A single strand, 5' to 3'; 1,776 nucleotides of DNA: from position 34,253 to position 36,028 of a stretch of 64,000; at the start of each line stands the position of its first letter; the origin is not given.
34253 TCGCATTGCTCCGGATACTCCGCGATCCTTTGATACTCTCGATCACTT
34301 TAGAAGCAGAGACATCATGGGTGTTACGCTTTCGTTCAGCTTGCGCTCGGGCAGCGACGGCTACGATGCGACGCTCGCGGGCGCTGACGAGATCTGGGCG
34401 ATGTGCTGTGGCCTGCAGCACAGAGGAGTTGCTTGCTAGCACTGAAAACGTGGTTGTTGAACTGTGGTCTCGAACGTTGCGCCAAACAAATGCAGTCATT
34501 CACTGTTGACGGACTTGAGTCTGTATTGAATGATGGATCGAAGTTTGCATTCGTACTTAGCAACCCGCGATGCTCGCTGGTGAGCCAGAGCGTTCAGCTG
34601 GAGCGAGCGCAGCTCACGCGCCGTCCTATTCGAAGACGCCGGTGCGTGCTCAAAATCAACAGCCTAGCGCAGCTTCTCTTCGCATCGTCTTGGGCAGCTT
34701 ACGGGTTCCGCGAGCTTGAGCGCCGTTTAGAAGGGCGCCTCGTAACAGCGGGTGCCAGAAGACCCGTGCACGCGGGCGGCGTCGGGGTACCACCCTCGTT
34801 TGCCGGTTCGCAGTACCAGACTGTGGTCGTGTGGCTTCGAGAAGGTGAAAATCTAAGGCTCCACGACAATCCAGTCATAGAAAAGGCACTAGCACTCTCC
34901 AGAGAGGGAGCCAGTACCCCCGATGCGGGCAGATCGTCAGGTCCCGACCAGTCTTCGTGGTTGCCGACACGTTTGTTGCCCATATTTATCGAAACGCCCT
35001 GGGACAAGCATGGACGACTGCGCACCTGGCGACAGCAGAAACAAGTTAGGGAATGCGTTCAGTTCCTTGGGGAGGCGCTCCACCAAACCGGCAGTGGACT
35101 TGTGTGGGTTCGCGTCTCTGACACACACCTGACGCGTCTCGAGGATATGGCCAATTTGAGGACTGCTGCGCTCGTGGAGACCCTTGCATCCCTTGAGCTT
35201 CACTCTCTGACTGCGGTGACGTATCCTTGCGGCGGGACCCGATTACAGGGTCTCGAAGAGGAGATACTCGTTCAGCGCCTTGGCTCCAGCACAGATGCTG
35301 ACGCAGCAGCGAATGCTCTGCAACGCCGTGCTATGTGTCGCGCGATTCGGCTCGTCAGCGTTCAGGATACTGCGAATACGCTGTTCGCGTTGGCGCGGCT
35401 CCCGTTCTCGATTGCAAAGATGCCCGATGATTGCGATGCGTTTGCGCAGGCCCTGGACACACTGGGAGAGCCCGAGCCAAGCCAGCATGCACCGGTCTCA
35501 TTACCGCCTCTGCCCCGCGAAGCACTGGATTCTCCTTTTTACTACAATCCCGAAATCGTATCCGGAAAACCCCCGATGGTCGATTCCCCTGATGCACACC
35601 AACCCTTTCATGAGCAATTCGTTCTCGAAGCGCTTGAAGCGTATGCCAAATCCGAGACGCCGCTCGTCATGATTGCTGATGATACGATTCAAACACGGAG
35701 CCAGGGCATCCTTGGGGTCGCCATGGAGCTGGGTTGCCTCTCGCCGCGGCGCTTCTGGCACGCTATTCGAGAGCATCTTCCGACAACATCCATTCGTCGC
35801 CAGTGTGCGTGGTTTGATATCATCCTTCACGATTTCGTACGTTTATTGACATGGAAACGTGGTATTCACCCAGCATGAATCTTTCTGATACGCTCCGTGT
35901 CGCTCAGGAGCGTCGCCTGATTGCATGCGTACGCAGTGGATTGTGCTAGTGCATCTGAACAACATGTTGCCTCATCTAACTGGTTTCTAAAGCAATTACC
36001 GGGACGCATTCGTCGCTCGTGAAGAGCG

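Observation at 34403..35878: Cryptochrome/photolyase-family gene that stops inside the FAD-binding domain, with a convergent gene where its C-terminal half should be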

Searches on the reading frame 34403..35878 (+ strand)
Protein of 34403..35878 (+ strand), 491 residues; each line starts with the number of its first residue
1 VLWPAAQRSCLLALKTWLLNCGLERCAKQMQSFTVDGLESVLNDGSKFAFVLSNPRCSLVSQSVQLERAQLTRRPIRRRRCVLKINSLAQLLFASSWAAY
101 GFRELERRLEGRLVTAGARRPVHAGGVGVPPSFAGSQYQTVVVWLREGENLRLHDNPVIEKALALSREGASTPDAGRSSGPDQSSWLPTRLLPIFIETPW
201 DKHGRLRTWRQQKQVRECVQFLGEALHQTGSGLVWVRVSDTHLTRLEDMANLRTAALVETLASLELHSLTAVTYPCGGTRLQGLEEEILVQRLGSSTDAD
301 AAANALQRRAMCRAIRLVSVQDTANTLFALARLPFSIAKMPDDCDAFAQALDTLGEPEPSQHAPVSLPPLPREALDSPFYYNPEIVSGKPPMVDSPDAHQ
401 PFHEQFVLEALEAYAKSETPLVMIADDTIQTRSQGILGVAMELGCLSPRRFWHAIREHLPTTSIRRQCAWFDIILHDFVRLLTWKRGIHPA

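Call 3: search_protein_families(library=pfam, proteins=[window:34403-35878:+], max_evalue=1)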
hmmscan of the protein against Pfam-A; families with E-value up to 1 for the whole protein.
window:34403-35878:+ (491 aa): 1 family
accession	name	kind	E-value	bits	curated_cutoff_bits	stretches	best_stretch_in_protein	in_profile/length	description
PF00875.24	DNA_photolyase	-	4.3e-06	27.2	26.6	1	141-239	1-75/164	DNA photolyase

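Call 4: search_solved_structures(query=window:34403-35878:+, max_evalue=1, show_alignments=3)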
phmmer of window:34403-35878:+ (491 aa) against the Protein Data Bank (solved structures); distinct sequences matched with E-value up to 1: 0.

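Call 5: find_homologous_proteins(query=window:34403-35878:+, max_evalue=0.001)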
Query window:34403-35878:+ (491 aa): 3 proteins with E <= 0.001 among 8000 candidates.
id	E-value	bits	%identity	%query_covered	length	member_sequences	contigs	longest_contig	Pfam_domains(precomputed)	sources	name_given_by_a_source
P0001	0.0e+0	1095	100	98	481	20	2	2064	PF00875.25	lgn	-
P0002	9.1e-127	442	58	73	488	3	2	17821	PF00875.25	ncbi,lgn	-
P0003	7.9e-119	416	54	75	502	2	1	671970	PF00875.25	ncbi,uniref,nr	ncbi:hypothetical protein F1559_002887 [Cyanidiococcus yangmingshanensis]|uniref:Photolyase/cryptoch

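Call 9: find_homologous_proteins(query=A1, max_evalue=0.001)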
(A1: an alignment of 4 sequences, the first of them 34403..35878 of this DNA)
Query A1 (4 sequences) (491 aa, profile of the alignment): 3 proteins with E <= 0.001 among 8000 candidates.
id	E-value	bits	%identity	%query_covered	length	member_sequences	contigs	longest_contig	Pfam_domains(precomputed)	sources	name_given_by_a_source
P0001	3.3e-278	942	100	98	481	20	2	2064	PF00875.25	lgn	-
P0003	6.1e-265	898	54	75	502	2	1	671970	PF00875.25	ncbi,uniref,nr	ncbi:hypothetical protein F1559_002887 [Cyanidiococcus yangmingshanensis]|uniref:Photolyase/cryptoch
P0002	3.6e-253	859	58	73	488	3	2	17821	PF00875.25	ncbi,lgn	-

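Call 10: find_encoding_contigs(protein=P0003, flank=6000, max_places=3)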
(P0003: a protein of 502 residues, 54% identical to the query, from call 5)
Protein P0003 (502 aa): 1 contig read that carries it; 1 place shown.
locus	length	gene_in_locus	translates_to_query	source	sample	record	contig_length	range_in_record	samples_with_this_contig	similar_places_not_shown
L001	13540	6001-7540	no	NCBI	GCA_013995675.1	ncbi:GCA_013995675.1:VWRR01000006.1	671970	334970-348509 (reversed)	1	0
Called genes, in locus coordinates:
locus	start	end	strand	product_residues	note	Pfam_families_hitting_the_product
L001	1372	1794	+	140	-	-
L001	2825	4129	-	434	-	PF02492:cobW, PF07683:CobW_C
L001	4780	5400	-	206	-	PF00293:NUDIX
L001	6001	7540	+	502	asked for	PF00875:DNA_photolyase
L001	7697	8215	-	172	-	PF09996:DUF2237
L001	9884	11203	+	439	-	-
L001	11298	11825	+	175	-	-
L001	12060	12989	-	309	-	PF02146:SIR2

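Call 11: find_encoding_contigs(protein=P0002, flank=6000, max_places=3)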
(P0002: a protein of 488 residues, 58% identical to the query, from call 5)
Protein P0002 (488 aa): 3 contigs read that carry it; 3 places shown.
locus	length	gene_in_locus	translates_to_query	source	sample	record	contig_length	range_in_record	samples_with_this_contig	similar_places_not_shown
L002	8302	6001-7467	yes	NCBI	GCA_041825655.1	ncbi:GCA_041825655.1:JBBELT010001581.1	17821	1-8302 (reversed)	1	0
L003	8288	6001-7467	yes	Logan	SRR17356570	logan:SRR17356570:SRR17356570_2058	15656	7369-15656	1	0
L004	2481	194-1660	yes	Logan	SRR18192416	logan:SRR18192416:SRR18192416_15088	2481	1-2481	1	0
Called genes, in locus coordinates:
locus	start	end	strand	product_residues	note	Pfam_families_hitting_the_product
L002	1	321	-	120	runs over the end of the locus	PF12171:zf-C2H2_jaz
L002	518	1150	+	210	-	-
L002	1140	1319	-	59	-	-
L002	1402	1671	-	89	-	-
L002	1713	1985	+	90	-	-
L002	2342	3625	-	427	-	PF02492:cobW, PF07683:CobW_C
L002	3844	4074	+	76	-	-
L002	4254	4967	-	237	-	PF00293:NUDIX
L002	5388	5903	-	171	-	-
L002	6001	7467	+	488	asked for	PF00875:DNA_photolyase (weak)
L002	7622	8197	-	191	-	PF09996:DUF2237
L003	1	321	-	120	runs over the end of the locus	PF12171:zf-C2H2_jaz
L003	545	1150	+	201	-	-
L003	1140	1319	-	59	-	-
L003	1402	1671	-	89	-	-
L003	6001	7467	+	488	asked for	PF00875:DNA_photolyase (weak)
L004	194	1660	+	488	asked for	PF00875:DNA_photolyase (weak)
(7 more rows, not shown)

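Call 21: search_protein_representatives(alignment_id=A1)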
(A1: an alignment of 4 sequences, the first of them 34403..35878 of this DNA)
Query: 4 sequences, 500 profile positions. Proteins with E-value up to 0.001 (for the whole library): 45; up to 1e-10: 15; up to 1e-30: 4. The best 45 are listed.
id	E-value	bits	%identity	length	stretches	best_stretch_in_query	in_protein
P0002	1.1e-253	859.1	-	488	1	7-500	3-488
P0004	8.8e-66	239.3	-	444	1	134-500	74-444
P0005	1.6e-57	212.1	-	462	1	81-500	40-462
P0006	5.0e-51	190.7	-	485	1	149-500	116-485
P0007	1.5e-20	90.1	-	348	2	306-499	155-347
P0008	1.9e-19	86.5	-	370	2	335-499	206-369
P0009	2.7e-19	86.0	-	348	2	334-500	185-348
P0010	1.6e-17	80.1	-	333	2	341-499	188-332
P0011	1.9e-17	79.9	-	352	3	444-500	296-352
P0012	3.0e-17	79.2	-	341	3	445-500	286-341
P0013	3.4e-17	79.1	-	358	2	331-499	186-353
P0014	1.2e-16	77.2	-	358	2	286-500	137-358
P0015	2.0e-16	76.5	-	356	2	332-499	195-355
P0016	7.7e-13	64.7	-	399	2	281-488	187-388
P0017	1.2e-11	60.8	-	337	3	444-499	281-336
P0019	9.2e-10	54.5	-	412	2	309-488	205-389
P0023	1.1e-08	51.0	-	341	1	313-488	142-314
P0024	1.1e-08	50.9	-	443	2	323-496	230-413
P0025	1.8e-08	50.3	-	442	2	327-496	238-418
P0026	1.9e-08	50.2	-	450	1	448-500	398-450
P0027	3.4e-08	49.4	-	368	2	328-492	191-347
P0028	3.9e-08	49.2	-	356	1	339-498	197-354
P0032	9.3e-07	44.6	-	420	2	287-494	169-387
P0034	1.1e-06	44.3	-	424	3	334-383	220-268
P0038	1.7e-05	40.5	-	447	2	334-487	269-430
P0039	2.0e-05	40.2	-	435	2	313-492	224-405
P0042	7.5e-05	38.3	-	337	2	341-487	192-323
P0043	9.1e-05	38.1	-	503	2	333-496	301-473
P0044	1.0e-04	37.9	-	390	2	335-490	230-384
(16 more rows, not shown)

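Call 23: predict_structure(alignment_id=A2)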
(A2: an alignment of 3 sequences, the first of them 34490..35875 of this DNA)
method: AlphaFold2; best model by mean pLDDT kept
length: 462 residues; sequences in the alignment: 3
mean_pLDDT: 42.6   pTM: 0.37
mean pLDDT of the five models: 42.6, 40.1, 38.5, 36.1, 34.2
residues with pLDDT >= 90: 0; 70-90: 26; 50-70: 149; < 50: 287
segments of 3 or more residues with pLDDT < 50: 1-109, 119-126, 140-166, 199-202, 266-284, 293-319, 321-375, 388-400, 414-418, 450-462
pLDDT, mean of each block of 10 residues (from residue 1): 23 24 24 24 24 24 30 28 23 24 38 61 48 61 32 28 44 56 57 51 55 68 74 59 62 72 52 38 50 35 31 45 41 31 29 26 29 44 47 42 53 49 59 56 56 36 29
secondary structure, 60 per line:
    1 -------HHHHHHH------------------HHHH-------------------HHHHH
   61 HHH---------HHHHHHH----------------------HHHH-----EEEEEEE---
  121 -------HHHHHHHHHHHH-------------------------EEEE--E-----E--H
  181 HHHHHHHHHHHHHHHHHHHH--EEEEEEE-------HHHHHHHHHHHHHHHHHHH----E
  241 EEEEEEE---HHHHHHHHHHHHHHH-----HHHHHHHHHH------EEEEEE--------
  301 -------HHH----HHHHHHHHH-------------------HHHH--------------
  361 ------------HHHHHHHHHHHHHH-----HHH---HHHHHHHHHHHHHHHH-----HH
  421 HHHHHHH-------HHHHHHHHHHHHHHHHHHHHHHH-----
elements in order: H8-14 H33-36 H56-63 H73-79 H102-105 E111-117 H128-139 E165-168 H180-200 E203-209 H217-235 E240-247 H251-265 H271-280 E287-292 H315-323 H343-346 H373-386 H398-413 H419-427 H435-457

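Call 25: search_solved_structures(query=A3, max_evalue=0.001, show_alignments=2)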
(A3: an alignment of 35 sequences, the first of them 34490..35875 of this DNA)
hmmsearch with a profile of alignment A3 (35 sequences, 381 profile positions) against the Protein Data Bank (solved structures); distinct sequences matched with E-value up to 0.001: 50.
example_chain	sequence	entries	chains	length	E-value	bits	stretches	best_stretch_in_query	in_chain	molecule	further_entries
6kii_A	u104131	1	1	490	7.1e-79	269.2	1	84-377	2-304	Deoxyribopyrimidine photolyase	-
1np7_A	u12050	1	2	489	5.8e-73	249.8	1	87-378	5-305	DNA photolyase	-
2vtb_B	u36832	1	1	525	2.2e-72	247.8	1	77-378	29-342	CRYPTOCHROME DASH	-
2ijg_X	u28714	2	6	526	2.3e-72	247.8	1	77-378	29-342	Cryptochrome DASH, chloroplast/mitochondrial | CRYPTOCHROME DASH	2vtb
2j4d_A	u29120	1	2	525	2.3e-72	247.8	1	77-378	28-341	CRYPTOCHROME DASH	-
6fn0_A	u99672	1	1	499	3.6e-47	164.9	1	90-370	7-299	Cryptochrome photoreceptor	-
5zm0_A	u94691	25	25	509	3.8e-47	164.8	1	90-370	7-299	Cryptochrome photoreceptor | Animal-like cryptochrome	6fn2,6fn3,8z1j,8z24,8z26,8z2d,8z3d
2wb2_A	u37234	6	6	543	1.5e-43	153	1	74-370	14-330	PHOTOLYASE | RE11660P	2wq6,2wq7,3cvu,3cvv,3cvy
3cvw_A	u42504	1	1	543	1.5e-43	153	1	74-370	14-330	RE11660p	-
3cvx_A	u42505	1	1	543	1.5e-43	153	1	74-370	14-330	RE11660p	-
6kx8_A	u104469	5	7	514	1.6e-43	152.8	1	79-370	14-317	Cryptochrome-2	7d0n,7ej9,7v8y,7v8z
4u8h_A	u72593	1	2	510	1.9e-43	152.6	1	80-370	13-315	Cryptochrome-2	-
4i6e_A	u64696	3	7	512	1.9e-43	152.6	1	80-370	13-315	Cryptochrome-2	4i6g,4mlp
4i6j_A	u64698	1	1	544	2.2e-43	152.4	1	80-370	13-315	Cryptochrome-2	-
7qut_A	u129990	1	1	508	1.1e-42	150.1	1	88-370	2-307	RE11660p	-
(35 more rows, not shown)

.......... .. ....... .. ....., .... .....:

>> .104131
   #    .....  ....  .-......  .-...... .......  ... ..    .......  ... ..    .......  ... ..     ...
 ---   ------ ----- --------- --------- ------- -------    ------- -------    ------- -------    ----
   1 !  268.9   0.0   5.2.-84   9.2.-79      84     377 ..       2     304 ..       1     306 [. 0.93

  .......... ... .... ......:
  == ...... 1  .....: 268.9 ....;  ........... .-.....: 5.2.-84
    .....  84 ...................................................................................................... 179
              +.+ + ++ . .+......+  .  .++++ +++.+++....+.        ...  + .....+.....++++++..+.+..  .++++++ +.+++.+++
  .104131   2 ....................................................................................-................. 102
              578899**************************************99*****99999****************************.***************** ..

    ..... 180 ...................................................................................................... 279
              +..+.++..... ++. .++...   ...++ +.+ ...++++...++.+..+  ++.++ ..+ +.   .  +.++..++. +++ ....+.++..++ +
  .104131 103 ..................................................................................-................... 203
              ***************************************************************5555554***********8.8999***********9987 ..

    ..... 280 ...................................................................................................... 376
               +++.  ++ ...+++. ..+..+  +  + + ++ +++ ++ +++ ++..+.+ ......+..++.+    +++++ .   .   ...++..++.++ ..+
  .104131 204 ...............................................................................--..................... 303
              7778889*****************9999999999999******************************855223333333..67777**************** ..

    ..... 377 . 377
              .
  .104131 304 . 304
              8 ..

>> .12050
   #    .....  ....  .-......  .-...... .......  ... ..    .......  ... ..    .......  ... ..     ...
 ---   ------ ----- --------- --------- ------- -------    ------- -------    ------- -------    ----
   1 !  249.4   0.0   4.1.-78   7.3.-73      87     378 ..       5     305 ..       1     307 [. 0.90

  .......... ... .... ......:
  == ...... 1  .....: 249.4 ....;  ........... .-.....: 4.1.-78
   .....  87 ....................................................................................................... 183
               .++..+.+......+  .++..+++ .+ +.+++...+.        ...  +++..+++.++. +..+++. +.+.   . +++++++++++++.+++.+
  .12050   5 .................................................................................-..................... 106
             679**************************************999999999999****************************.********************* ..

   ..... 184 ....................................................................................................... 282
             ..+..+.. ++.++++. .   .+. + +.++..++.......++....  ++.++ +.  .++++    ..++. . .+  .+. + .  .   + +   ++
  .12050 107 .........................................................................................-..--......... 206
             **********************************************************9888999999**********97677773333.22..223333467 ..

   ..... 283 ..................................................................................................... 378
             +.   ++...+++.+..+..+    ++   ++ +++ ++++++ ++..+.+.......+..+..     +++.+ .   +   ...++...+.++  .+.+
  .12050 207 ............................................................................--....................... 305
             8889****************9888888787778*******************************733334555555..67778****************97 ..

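Call 26: find_homologous_proteins(query=A3, max_evalue=0.00001)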
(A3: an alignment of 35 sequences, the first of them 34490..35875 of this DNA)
Query A3 (35 sequences) (462 aa, profile of the alignment): 15 proteins with E <= 0.00001 among 8000 candidates.
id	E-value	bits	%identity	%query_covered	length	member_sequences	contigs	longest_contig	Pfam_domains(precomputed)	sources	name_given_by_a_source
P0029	6.8e-91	324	26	39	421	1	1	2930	PF00875.25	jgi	jgi:deoxyribodipyrimidine photolyase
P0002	1.2e-86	310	58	78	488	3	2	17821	PF00875.25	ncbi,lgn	-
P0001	5.4e-86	308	100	100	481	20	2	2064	PF00875.25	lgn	-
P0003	2.8e-84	302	54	79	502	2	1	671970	PF00875.25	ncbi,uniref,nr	ncbi:hypothetical protein F1559_002887 [Cyanidiococcus yangmingshanensis]|uniref:Photolyase/cryptoch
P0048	7.9e-49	185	28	10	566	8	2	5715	PF00875.25,PF03441.20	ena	-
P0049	6.0e-41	159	34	20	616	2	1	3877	PF00875.25,PF03441.20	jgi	jgi:deoxyribodipyrimidine photo-lyase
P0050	5.3e-37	146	22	73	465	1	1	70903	PF00875.25,PF03441.20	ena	-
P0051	2.5e-36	144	-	-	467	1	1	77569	PF00875.25,PF03441.20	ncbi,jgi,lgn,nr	ncbi:MAG TPA: deoxyribodipyrimidine photo-lyase [Polyangiaceae bacterium]|jgi:deoxyribodipyrimidine 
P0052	5.0e-36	143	22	74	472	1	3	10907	PF00875.25,PF03441.20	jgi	jgi:deoxyribodipyrimidine photo-lyase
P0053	5.0e-36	143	22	74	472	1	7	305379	PF00875.25,PF03441.20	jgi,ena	jgi:deoxyribodipyrimidine photo-lyase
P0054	2.4e-34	138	31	20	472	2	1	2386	PF00875.25,PF03441.20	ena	-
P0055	2.3e-30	124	31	10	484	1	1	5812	PF00875.25,PF03441.20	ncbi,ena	-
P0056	6.4e-30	123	37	4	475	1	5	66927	PF00875.25,PF03441.20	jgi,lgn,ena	jgi:deoxyribodipyrimidine photo-lyase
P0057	6.0e-27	113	45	4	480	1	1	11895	PF00875.25,PF03441.20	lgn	-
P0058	7.0e-20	90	70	2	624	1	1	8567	PF00875.25,PF03441.20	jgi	jgi:deoxyribodipyrimidine photolyase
